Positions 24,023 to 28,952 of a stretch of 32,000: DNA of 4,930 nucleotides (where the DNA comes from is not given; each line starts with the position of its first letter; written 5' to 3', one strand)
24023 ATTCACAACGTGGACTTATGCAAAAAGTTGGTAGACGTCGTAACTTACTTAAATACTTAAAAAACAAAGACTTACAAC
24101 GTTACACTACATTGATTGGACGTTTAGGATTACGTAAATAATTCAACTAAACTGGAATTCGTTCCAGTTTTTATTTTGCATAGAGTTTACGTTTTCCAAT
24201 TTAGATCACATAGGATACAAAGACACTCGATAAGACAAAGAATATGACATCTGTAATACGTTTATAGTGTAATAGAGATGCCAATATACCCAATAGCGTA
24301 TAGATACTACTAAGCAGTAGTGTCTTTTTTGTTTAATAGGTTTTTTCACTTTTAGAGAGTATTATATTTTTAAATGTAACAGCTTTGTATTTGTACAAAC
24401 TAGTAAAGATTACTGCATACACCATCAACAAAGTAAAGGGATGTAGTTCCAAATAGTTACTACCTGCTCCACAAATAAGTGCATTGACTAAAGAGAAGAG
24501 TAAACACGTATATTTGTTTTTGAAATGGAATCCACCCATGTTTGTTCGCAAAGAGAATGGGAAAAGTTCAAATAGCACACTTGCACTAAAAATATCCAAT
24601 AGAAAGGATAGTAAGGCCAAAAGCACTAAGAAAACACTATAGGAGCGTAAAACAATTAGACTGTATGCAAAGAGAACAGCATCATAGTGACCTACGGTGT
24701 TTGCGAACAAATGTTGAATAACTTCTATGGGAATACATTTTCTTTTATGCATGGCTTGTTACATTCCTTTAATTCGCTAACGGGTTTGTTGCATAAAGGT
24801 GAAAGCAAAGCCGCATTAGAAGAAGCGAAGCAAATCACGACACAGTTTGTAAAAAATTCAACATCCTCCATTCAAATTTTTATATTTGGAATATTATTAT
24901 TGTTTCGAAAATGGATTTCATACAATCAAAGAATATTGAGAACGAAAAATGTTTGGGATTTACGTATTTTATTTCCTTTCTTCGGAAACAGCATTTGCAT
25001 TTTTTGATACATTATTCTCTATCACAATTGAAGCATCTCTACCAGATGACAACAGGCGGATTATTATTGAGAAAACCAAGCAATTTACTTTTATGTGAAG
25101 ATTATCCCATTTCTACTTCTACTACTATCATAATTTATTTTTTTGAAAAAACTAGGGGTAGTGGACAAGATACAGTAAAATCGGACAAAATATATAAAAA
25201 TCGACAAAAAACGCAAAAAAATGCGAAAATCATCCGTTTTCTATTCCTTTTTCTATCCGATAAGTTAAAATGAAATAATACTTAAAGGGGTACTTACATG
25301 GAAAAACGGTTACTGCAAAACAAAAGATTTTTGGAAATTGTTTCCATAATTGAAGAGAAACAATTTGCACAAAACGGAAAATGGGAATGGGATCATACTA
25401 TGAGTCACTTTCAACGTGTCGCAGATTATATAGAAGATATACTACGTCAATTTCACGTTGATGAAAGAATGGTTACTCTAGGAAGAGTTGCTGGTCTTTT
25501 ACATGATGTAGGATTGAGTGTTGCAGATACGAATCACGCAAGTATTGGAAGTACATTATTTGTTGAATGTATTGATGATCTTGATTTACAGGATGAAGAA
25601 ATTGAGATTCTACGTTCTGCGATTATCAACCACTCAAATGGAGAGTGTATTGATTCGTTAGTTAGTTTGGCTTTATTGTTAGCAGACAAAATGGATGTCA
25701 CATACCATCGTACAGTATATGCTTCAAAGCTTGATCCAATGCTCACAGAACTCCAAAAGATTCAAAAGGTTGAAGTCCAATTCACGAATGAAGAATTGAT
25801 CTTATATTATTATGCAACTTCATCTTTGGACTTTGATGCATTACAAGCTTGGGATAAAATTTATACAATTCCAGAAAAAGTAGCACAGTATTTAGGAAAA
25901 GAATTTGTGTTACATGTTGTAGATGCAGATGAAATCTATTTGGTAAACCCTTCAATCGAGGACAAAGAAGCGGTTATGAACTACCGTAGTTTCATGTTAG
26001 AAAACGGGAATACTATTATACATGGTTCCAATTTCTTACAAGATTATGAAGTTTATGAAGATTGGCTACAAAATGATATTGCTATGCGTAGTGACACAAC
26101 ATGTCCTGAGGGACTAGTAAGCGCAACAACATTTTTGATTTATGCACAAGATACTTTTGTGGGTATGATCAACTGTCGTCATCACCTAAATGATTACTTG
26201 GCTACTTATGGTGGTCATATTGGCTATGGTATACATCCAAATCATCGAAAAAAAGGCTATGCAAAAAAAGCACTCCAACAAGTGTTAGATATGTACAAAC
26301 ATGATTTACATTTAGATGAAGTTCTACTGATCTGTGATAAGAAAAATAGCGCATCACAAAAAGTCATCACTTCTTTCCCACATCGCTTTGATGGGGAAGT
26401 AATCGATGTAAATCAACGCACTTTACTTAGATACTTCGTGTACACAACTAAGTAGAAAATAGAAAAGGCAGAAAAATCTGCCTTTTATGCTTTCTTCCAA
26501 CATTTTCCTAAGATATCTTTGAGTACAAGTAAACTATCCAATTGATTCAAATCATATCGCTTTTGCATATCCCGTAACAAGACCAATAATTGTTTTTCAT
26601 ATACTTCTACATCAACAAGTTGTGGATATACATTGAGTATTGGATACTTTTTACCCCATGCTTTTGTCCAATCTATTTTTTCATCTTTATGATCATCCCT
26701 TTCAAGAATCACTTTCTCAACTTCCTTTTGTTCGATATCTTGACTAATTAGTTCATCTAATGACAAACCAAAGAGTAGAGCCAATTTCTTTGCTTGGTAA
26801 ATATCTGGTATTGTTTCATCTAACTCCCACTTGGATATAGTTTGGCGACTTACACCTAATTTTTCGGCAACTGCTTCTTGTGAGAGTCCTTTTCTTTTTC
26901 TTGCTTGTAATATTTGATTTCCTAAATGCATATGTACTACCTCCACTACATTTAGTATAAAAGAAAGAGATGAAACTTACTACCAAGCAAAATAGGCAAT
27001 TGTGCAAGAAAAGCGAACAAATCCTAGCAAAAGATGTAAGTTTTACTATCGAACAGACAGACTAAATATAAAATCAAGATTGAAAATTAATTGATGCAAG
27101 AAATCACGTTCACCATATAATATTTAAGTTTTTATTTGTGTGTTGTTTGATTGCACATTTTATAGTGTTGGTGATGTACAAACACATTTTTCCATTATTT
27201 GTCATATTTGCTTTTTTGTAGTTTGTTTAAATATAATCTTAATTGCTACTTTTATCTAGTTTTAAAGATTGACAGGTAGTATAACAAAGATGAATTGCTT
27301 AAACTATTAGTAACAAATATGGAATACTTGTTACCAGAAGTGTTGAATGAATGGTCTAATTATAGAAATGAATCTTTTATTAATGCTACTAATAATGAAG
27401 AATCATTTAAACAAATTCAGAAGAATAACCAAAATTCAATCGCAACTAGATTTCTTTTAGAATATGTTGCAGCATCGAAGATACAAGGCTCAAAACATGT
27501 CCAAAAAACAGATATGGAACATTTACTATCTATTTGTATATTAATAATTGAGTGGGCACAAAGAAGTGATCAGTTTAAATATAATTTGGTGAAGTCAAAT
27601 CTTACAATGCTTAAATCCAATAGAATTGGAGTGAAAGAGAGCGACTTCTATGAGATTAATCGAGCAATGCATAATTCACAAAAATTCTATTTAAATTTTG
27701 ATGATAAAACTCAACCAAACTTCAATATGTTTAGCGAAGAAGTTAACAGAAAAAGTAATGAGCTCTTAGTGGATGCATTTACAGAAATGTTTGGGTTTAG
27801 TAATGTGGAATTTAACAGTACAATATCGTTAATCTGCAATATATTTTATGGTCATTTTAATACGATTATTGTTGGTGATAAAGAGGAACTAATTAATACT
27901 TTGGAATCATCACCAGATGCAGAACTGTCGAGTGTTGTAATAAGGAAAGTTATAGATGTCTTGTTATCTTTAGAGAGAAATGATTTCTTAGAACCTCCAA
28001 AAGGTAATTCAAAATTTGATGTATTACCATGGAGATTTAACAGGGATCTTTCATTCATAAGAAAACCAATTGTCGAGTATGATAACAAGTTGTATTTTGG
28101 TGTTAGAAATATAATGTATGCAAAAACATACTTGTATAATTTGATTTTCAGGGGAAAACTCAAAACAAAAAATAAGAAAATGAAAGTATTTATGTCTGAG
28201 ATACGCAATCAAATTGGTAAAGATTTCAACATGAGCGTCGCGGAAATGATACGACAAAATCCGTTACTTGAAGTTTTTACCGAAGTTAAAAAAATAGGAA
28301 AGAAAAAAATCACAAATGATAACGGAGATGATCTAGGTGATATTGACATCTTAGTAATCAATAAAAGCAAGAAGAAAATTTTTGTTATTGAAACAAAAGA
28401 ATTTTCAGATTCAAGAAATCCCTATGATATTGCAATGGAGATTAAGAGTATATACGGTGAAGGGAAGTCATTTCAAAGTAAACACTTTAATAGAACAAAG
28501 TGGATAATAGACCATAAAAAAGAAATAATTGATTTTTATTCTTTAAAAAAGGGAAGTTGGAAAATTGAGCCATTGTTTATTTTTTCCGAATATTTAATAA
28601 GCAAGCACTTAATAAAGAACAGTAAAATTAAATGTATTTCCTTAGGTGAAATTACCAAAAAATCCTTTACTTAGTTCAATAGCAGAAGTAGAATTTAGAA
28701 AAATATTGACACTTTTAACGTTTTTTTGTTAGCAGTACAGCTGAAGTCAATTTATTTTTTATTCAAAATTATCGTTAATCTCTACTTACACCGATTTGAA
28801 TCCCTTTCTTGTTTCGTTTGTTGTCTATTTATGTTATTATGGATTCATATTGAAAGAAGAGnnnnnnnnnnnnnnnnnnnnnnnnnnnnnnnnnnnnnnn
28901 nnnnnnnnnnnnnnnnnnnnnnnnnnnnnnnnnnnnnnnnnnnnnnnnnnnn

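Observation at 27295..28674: Orphan AT-rich 459-aa protein with a C-terminal PD-(D/E)xK/NERD-like motif: candidate undescribed nuclease, possibly a single-gene defence function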

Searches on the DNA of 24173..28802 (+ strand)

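Call 59: search_dna_similar(query=window:24173-28802:+, collection=phages, mode=distant, max_rows=8)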
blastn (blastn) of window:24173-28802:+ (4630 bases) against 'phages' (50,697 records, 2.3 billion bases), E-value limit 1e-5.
No match.

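Call 60: search_dna_similar(query=window:24173-28802:+, collection=plasmids, mode=distant, max_rows=8)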
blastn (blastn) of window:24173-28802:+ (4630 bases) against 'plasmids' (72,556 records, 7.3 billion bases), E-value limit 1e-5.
No match.

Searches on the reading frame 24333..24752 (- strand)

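Call 3: search_protein_families(library=pfam, proteins=[window:24333-24752:-], max_evalue=1)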
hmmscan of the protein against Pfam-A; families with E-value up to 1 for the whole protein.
window:24333-24752:- (139 aa): 1 family
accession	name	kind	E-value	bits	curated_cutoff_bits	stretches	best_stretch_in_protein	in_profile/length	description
PF04647.20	AgrB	-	8.7e-13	48.5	23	1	25-136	19-136/185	Accessory gene regulator B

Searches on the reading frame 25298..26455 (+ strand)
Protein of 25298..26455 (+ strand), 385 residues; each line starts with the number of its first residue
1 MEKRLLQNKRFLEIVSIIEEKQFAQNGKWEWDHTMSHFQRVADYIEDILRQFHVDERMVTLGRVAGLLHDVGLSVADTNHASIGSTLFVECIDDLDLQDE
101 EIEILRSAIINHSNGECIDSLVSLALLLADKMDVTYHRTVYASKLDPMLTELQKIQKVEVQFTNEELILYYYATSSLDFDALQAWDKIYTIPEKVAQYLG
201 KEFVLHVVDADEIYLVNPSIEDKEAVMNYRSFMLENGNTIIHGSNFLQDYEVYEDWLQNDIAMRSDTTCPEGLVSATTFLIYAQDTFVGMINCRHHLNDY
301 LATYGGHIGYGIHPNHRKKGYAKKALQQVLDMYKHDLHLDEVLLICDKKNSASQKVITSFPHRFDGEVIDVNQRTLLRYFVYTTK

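Call 3: search_protein_families(library=pfam, proteins=[window:25298-26455:+], max_evalue=1)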
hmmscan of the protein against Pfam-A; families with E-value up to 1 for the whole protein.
window:25298-26455:+ (385 aa): 7 families
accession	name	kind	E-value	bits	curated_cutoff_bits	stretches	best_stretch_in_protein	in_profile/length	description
PF13302.13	Acetyltransf_3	-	1.9e-14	54.9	25.4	1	248-358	32-133/138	Acetyltransferase (GNAT) domain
PF00583.31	Acetyltransf_1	-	4.6e-10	40.2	20.7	1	274-356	31-110/116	Acetyltransferase (GNAT) family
PF13508.13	Acetyltransf_7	-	0.00041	21.1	27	1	277-336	4-59/84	Acetyltransferase (GNAT) domain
PF01966.28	HD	-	0.00045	20.9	22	1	35-130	2-111/116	HD domain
PF04468.17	PSP1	-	0.0076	17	27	1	154-182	41-69/86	PSP1 C-terminal conserved region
PF08668.18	HDOD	-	0.055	13.4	22.9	1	22-75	83-134/196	HDOD domain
PF13527.13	Acetyltransf_9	-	0.1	13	25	1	289-335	54-103/127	Acetyltransferase (GNAT) domain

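Call 4: search_protein_families(library=padloc, proteins=[window:25298-26455:+], max_evalue=1)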
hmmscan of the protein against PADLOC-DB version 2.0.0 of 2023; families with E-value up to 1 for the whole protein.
window:25298-26455:+ (385 aa): 2 families
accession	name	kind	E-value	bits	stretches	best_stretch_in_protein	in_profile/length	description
PDLC01254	Cas3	-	0.0041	15.4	1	28-72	3-43/164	CAS-I; effector_G3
PDLC00940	Cas3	-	0.019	13.1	1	37-72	4-43/178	CRISPR-associated endonuclease Cas3-HD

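Call 5: search_protein_families(library=ncbifam, proteins=[window:25298-26455:+], max_evalue=1)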
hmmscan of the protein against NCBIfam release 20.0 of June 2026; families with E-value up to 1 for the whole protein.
window:25298-26455:+ (385 aa): 7 families
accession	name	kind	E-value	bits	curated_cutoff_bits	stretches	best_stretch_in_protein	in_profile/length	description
NF007539.0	PRK10151.1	equivalog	0.00014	21.5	184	1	276-359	67-147/179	50S ribosomal protein L7/L12-serine acetyltransferase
NF011709.0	PRK15130.1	equivalog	0.0062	16.4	218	1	312-370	90-148/186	spermidine N1-acetyltransferase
TIGR00277.1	HDIG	domain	0.044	13.7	27.6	1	34-75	5-43/84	HDIG domain-containing metalloprotein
NF002895.0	PRK03381.1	equivalog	0.056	11.5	631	1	64-112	448-495/782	[protein-PII] uridylyltransferase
TIGR01596.1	cas3_HD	equivalog_domain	0.072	13.1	43.45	0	37-72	4-43/178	CRISPR-associated endonuclease Cas3''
TIGR02621.3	cas3_GSU0051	exception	0.092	11.5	400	1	30-72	667-709/854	type I-G CRISPR-associated helicase/endonuclease Cas3g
TIGR03319.1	RNase_Y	equivalog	0.092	11.2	454.35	1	59-89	352-385/514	ribonuclease Y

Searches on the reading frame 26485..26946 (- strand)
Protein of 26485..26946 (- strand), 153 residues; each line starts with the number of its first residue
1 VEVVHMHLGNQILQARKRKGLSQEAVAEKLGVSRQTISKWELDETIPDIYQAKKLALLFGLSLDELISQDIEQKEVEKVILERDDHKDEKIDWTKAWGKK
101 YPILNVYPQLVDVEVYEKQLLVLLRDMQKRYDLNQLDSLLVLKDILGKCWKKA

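Call 3: search_protein_families(library=pfam, proteins=[window:26485-26946:-], max_evalue=1)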
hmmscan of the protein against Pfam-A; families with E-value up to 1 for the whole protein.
window:26485-26946:- (153 aa): 30 families (the best 25 are shown)
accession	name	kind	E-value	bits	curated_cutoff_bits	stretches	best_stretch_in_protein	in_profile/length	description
PF01381.28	HTH_3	-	1.5e-18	67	23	1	13-66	2-55/55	Helix-turn-helix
PF12844.13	HTH_19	-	1.5e-13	50.8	30.2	1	9-68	1-60/64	Helix-turn-helix domain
PF13560.12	HTH_31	-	1e-09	39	27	1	8-65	2-60/64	Helix-turn-helix domain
PF13384.12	HTH_23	-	1.8e-06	28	24.6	1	11-40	9-37/50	Homeodomain-like domain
PF04545.22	Sigma70_r4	-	2.4e-05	24.2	24.1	1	11-39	11-39/50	Sigma-70, region 4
PF13518.12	HTH_28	-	8.7e-05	23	25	1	11-40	4-32/52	Helix-turn-helix domain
PF07022.19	Phage_CI_repr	-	0.00034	21.3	22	1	21-67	12-58/65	Bacteriophage CI repressor helix-turn-helix domain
PF08279.18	HTH_11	-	0.00052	20.3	25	1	11-39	4-34/55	HTH domain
PF13443.12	HTH_26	-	0.0007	20.2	22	1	16-67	6-58/63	Cro/C1-type HTH DNA-binding domain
PF15943.11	YdaS_toxin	-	0.001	19.3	30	1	22-41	10-29/65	Bacterial toxin YdaS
PF13936.12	HTH_38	-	0.0015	18.7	27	1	13-39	13-39/44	Helix-turn-helix domain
PF14549.12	P22_Cro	-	0.002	18.3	30.2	1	22-48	11-35/60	DNA-binding transcriptional regulator Cro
PF11268.13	DUF3071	-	0.0023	18.5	26.9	1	10-94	58-150/168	Protein of unknown function (DUF3071)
PF13413.12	HTH_25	-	0.0024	18.1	24.6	1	14-43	4-33/62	Helix-turn-helix domain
PF08281.18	Sigma70_r4_2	-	0.0042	17.1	25.7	1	11-39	17-45/54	Sigma-70, region 4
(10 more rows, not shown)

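Call 4: search_protein_families(library=padloc, proteins=[window:26485-26946:-], max_evalue=1)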
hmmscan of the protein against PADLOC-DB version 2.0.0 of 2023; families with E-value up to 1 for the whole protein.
window:26485-26946:- (153 aa): 19 families
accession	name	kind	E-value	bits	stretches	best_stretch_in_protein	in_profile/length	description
PDLC03954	RmrA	-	2e-11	41.4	1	6-87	9-89/380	-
PDLC03951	RmrA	-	5.6e-09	33.4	1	9-75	10-75/400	-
PDLC03947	RmrA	-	1e-08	32.4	1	7-64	11-68/383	-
PDLC03949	RmrA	-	2.2e-08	31.3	1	10-79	5-74/363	-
PDLC03945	RmrA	-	2.6e-08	31.5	1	6-105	1-99/394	-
PDLC04775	PDC-M69A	-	6.8e-08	31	1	1-81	1-81/113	-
PDLC02926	HTH_VI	-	1.7e-07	29.4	1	8-75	2-69/92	-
PDLC03952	RmrA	-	1.8e-07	28.4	1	10-56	25-71/395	-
PDLC03946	RmrA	-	6.9e-07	26.3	1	10-79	5-74/357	-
PDLC04142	capH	-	2.3e-06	26.6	1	6-74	5-73/103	capH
PDLC03944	RmrA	-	5.3e-06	23.7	1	9-56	8-55/384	-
PDLC03948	RmrA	-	8.7e-06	22.9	1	9-70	10-71/397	-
PDLC03665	Control_protein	-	2e-05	22.8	1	4-71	5-74/77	control protein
PDLC03956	RmrA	-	0.00011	19.4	1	8-58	9-60/399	-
PDLC04133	mad1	-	0.00081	17.6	1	18-41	3-26/60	mads_1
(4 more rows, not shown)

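Call 5: search_protein_families(library=ncbifam, proteins=[window:26485-26946:-], max_evalue=1)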
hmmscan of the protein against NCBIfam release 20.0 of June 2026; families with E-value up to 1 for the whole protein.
window:26485-26946:- (153 aa): 38 families (the best 25 are shown)
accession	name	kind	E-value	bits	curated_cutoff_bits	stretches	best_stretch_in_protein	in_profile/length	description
NF041951.1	phage_RstR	subfamily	1.6e-17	63.7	80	1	6-83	1-78/108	RstR family transcriptional repressor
NF007408.0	PRK09943.1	equivalog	2.8e-11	43.3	211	1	5-85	5-84/185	HTH-type transcriptional regulator PuuR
TIGR03070.1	couple_hipB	subfamily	1.9e-10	40.5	71.65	1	7-63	2-58/58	type II toxin-antitoxin system Y4mF family antitoxin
TIGR00270.2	TIGR00270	equivalog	2.7e-09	37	110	1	9-75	77-144/159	multiprotein bridging factor aMBF1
NF007257.0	PRK09706.1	subfamily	8e-08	32.2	101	1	7-70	5-68/135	transcriptional repressor DicA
NF052239.1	antitox_spr1629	equivalog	1.1e-07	31.3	335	1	6-77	1-74/377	spr1629 family repressor/antitoxin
TIGR03830.1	CxxCG_CxxCG_HTH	subfamily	4.8e-07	29.6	61.8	1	8-52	66-110/127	type II TA system antitoxin MqsA family protein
NF003162.0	PRK04140.1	equivalog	1.3e-06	27.7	263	1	9-93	128-213/317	transcriptional regulator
NF006015.0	PRK08154.1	subfamily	1.7e-05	24.2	204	1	6-78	29-102/314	anaerobic benzoate catabolism transcriptional regulator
TIGR02937.1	sigma70-ECF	superfamily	0.00012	21.8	42.9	1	11-41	124-154/165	sigma-70 family RNA polymerase sigma factor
NF046037.1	carphisopro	domain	0.00028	21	38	1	20-53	9-41/54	carph-isopro domain-containing protein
NF047542.1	telomere_Tap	equivalog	0.00036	19.4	600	1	16-59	26-69/695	telomere-associated protein Tap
NF040522.1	VC1465_fam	subfamily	0.00037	20.5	70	1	14-42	3-31/111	VC1465 family Xer recombination activation factor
NF033546.1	transpos_IS21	equivalog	0.00059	19.5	160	1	15-44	3-32/294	IS21 family transposase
NF058600.1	TransRegSco1979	equivalog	0.00067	18.8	350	1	3-63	4-64/280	Sco1979 family transcriptional regulator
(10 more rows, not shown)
